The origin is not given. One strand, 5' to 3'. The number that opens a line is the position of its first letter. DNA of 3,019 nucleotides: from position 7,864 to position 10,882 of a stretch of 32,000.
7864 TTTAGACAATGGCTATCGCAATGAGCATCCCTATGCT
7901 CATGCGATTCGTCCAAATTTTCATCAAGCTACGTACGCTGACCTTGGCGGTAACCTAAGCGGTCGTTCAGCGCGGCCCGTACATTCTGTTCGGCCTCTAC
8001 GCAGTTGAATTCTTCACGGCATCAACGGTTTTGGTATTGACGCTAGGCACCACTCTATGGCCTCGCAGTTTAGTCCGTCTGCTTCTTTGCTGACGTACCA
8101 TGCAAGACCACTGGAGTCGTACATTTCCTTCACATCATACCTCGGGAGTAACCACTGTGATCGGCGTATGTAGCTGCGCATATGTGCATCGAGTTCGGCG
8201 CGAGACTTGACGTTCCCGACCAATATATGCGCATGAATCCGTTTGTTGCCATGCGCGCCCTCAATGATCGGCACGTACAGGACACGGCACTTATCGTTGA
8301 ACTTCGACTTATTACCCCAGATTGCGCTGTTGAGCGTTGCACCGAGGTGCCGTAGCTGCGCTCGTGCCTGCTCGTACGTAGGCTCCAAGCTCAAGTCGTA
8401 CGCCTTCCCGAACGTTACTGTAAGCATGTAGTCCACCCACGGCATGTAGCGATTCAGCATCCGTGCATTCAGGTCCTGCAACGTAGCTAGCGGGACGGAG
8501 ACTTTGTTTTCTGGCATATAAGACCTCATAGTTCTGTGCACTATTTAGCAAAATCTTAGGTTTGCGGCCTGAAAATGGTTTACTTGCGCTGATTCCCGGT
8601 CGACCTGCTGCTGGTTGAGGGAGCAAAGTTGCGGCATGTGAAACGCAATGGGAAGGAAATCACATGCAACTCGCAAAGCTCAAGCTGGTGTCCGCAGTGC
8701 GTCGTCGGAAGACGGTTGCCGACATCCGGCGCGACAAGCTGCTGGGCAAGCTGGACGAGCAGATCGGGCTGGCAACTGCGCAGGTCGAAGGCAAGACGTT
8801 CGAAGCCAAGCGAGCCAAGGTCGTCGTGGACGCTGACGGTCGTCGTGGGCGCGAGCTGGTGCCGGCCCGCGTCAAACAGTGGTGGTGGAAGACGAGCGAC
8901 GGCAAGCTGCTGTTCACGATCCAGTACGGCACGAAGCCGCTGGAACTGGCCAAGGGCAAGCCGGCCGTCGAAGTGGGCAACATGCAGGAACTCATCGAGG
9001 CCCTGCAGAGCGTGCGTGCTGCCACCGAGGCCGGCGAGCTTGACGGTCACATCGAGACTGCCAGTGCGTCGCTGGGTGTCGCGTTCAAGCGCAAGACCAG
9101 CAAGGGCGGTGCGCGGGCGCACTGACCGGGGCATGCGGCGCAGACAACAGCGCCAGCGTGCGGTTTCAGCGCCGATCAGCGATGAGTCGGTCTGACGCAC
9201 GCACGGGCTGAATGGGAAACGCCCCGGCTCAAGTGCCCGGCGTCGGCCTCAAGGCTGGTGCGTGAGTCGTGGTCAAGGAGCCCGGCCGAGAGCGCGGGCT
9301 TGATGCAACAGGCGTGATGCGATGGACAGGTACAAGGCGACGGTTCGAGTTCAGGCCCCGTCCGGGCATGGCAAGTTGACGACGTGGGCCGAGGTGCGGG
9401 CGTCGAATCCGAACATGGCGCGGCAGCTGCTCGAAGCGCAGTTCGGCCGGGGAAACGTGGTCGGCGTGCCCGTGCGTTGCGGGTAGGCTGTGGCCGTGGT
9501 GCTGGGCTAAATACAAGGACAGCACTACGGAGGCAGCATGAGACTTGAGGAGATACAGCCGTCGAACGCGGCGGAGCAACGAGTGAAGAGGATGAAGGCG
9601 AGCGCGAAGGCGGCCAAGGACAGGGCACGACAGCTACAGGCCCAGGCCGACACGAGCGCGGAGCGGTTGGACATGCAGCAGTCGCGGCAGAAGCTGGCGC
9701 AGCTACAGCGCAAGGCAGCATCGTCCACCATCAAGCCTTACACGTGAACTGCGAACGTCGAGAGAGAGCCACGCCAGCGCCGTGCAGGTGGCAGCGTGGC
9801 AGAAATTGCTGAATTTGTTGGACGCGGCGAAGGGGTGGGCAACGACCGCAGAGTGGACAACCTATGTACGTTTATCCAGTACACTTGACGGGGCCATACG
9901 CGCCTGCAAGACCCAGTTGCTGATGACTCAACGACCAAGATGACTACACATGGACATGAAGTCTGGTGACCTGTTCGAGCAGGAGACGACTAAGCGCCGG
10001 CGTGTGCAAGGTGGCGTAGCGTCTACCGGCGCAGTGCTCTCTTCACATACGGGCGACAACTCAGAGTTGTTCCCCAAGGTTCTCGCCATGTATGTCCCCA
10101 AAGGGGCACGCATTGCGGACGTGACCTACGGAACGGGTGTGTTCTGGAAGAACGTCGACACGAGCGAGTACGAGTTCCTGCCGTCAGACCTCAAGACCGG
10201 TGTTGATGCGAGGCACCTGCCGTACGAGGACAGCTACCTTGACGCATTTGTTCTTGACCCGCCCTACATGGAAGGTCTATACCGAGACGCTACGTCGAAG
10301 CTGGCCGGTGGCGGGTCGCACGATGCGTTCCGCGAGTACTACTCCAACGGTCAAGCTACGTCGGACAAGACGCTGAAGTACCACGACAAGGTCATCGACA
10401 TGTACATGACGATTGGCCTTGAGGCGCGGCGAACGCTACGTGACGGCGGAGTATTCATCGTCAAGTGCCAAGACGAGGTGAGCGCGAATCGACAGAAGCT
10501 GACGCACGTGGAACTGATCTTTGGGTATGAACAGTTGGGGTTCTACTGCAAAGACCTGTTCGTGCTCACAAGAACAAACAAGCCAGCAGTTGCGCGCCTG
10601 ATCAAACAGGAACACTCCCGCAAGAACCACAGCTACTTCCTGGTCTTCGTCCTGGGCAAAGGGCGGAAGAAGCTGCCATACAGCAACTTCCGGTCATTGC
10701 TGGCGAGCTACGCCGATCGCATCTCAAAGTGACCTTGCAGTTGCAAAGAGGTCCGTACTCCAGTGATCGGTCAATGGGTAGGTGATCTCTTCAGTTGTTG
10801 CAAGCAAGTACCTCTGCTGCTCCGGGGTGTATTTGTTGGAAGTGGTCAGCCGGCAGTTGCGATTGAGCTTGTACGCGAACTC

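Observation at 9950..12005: DPPY methylase + PD-(D/E)xK nuclease with a stand-alone DUF3578 (McrB-N-like) reader gene upstream of the nuclease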

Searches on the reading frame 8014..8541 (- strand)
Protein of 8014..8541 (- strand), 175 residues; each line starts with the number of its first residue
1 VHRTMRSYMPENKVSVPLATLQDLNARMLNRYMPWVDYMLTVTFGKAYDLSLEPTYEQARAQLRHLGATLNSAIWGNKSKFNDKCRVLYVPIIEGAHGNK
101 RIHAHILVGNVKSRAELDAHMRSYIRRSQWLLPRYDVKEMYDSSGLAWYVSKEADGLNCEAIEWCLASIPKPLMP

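Call 3: search_protein_families(library=pfam, proteins=[window:8014-8541:-], max_evalue=1)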
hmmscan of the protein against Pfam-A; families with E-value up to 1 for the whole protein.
window:8014-8541:- (175 aa): 1 family
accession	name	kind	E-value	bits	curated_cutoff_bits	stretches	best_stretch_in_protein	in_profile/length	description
PF23343.2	REP_ORF2-G2P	-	0.0027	18.4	27.8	1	38-152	2-97/99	Replication-associated protein ORF2/G2P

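Call 9: search_protein_families(library=phrogs, proteins=[window:8014-8541:-], max_evalue=0.1)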
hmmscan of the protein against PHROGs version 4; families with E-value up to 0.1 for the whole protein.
window:8014-8541:- (175 aa): 1 family
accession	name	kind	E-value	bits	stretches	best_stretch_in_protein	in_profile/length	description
phrog_3584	-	DNA, RNA and nucleotide metabolism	0.052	13.9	1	27-116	59-143/265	replication initiation protein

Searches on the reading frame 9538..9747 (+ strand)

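Call 3: search_protein_families(library=pfam, proteins=[window:9538-9747:+], max_evalue=1)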
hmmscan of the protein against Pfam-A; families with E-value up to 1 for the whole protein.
window:9538-9747:+ (69 aa): 4 families
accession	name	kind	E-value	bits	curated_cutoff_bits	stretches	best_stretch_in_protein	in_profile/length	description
PF20882.2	Sos7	-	0.11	13.1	27.3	1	11-45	38-72/75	Kinetochore protein Sos7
PF12729.13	4HB_MCP_1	-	0.11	12.5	27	1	14-63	124-172/181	Four helix bundle sensory module for signal transduction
PF24375.1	DUF7531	-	0.16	11.9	27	1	11-63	194-246/288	Family of unknown function (DUF7531)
PF10444.14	Nbl1_Borealin_N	-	0.23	11.6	24.4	0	26-51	13-38/57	Nbl1 / Borealin N terminal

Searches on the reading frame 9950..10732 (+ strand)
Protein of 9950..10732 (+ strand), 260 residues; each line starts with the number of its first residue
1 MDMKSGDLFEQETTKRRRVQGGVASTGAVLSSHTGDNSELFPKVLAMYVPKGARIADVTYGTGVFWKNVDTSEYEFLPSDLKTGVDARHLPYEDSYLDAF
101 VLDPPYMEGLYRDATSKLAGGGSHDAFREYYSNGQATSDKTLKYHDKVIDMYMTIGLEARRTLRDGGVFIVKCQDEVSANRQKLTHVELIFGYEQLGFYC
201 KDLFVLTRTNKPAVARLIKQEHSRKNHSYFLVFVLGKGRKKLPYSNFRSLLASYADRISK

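Call 3: search_protein_families(library=pfam, proteins=[window:9950-10732:+], max_evalue=1)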
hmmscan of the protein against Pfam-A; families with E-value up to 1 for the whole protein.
window:9950-10732:+ (260 aa): 1 family
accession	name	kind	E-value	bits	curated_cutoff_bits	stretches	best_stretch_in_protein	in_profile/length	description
PF01555.25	N6_N4_Mtase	-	3e-05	24.5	26.7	1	98-241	2-112/221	DNA methylase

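Call 4: search_protein_families(library=padloc, proteins=[window:9950-10732:+], max_evalue=1)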
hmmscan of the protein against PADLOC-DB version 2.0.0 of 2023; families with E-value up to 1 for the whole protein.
window:9950-10732:+ (260 aa): 0 families

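Call 5: search_protein_families(library=ncbifam, proteins=[window:9950-10732:+], max_evalue=1)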
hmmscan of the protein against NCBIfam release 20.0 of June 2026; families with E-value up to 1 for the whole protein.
window:9950-10732:+ (260 aa): 0 families

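Call 8: search_solved_structures(query=window:9950-10732:+, max_evalue=1, show_alignments=2)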
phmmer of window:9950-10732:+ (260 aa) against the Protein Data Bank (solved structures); distinct sequences matched with E-value up to 1: 3.
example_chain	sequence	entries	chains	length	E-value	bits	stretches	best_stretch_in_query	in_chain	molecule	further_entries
4ruj_A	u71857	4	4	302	0.11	15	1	83-157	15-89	Vitamin D3 receptor A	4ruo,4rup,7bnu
4fhh_A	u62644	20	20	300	0.12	14.9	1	83-157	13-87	Vitamin D3 receptor A | Vitamin Nuclear Receptor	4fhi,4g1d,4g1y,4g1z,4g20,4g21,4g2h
2hbh_A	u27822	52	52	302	0.12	14.9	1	83-157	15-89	Vitamin D receptor | Vitamin D3 receptor A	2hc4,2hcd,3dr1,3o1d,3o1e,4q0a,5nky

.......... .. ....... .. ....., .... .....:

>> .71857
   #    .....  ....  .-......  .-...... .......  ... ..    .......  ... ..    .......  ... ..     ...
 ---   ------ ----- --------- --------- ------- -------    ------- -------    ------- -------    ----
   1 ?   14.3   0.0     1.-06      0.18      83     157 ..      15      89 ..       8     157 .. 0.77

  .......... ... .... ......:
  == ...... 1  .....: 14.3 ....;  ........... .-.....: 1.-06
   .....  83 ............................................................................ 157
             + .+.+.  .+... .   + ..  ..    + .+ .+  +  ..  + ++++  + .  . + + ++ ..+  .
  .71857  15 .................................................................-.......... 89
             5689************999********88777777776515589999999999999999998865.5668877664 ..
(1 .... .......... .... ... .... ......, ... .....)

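Call 9: search_protein_families(library=phrogs, proteins=[window:9950-10732:+], max_evalue=0.1)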
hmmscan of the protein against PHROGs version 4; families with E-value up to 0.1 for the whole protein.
window:9950-10732:+ (260 aa): 2 families
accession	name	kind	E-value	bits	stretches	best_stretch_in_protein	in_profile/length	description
phrog_24333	-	other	1e-66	225.8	1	5-234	9-225/238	DNA methyltransferase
phrog_954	-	other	0.0026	18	0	85-108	99-122/229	DNA methyltransferase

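Call 72: search_solved_structures(query=A7, max_evalue=1, show_alignments=2)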
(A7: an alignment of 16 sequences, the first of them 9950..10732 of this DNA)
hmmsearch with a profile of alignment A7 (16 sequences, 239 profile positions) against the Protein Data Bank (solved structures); distinct sequences matched with E-value up to 1: 0.

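Call 75: search_dna_similar(query=window:9950-10732:+, collection=phages, mode=protein, max_rows=12)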
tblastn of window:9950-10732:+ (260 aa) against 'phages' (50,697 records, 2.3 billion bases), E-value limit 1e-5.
Records with a match: 9; places in all: 9; records where one place covers at least 80% of the query: 7.
Best place of each record, by identity: <60% 9.
By first word of the organism name: Mycobacterium 6; Pseudoalteromonas 2; uncultured 1.
By host as written in the record: Mycobacterium smegmatis mc2 155 6; Pseudoalteromonas marina 2; - 1.
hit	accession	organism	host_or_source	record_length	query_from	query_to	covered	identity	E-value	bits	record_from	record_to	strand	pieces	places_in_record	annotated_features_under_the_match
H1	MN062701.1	Mycobacterium phage Dallas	Mycobacterium smegmatis mc2 155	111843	2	234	90%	57.0%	4e-85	282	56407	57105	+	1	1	88: methyltransferase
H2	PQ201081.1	Mycobacterium phage Pelly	Mycobacterium smegmatis mc2 155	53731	2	234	90%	57.0%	1e-84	280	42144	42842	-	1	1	62: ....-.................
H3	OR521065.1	Mycobacterium phage Dexes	Mycobacterium smegmatis mc2 155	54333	2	234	90%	57.0%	1e-84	280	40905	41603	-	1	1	61: methyltransferase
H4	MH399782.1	Mycobacterium phage Niza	Mycobacterium smegmatis mc2 155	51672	2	234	90%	57.0%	2e-84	280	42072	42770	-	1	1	63: methyltransferase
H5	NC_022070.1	Mycobacterium phage Wheeler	Mycobacterium smegmatis mc2 155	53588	2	234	90%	57.0%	3e-84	279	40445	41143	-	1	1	62: DNA methyltransferase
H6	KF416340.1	Mycobacterium phage Wheeler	Mycobacterium smegmatis mc2 155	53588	2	234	90%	57.0%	3e-84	279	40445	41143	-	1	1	62: methyltransferase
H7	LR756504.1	uncultured phage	metagenomic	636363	29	250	85%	30.3%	4e-23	103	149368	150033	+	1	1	record has no annotation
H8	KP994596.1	Pseudoalteromonas phage H103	Pseudoalteromonas marina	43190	56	233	68%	30.7%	1e-12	73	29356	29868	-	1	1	hypothetical protein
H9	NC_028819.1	Pseudoalteromonas phage H103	Pseudoalteromonas marina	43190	56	233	68%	30.7%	1e-12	73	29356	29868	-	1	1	DNA methyltransferase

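Call 80: predict_structure(protein=window:9950-10732:+)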
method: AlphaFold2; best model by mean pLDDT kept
length: 260 residues; sequences in the alignment: 1
mean_pLDDT: 40.6   pTM: 0.41
mean pLDDT of the five models: 40.6, 34.2, 33.6, 30.5, 30.3
residues with pLDDT >= 90: 0; 70-90: 0; 50-70: 72; < 50: 188
segments of 3 or more residues with pLDDT < 50: 1-109, 120-124, 129-137, 162-166, 177-198, 222-227, 235-260
pLDDT, mean of each block of 10 residues (from residue 1): 34 26 22 22 22 25 35 35 28 33 44 50 48 48 54 55 52 51 43 46 58 56 50 46 37 35
secondary structure, 60 per line:
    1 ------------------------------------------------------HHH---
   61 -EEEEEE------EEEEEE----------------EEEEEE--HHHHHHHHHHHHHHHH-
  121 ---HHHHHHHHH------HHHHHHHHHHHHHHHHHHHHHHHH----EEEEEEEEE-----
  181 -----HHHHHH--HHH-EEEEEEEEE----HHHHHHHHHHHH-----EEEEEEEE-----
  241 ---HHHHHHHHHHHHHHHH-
elements in order: E62-67 E74-79 E96-101 H104-119 H124-132 H139-162 E167-175 H186-191 E198-206 H211-222 E228-235 H244-259

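Call 89: list_cluster_members(proteins=[P0001, window:9950-10732:+, P0123])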
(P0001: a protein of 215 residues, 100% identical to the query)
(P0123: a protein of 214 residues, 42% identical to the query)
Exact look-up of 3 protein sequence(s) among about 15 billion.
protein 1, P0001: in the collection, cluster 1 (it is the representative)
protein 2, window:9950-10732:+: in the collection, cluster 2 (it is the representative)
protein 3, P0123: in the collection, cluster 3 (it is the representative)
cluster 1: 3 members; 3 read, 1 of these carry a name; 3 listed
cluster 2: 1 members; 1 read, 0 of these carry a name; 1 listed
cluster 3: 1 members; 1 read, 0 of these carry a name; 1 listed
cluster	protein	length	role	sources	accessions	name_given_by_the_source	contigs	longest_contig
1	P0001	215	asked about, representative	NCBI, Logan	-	-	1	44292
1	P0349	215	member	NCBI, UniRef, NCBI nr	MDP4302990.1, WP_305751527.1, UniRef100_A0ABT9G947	hypothetical protein [Leptothrix discophora] | Restriction endonuclease n=1 Tax=Leptothrix discophora TaxID=89 RepID=A0ABT9G947_LEPDI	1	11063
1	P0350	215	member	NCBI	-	-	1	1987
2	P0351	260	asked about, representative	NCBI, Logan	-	-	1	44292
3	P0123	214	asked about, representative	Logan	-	-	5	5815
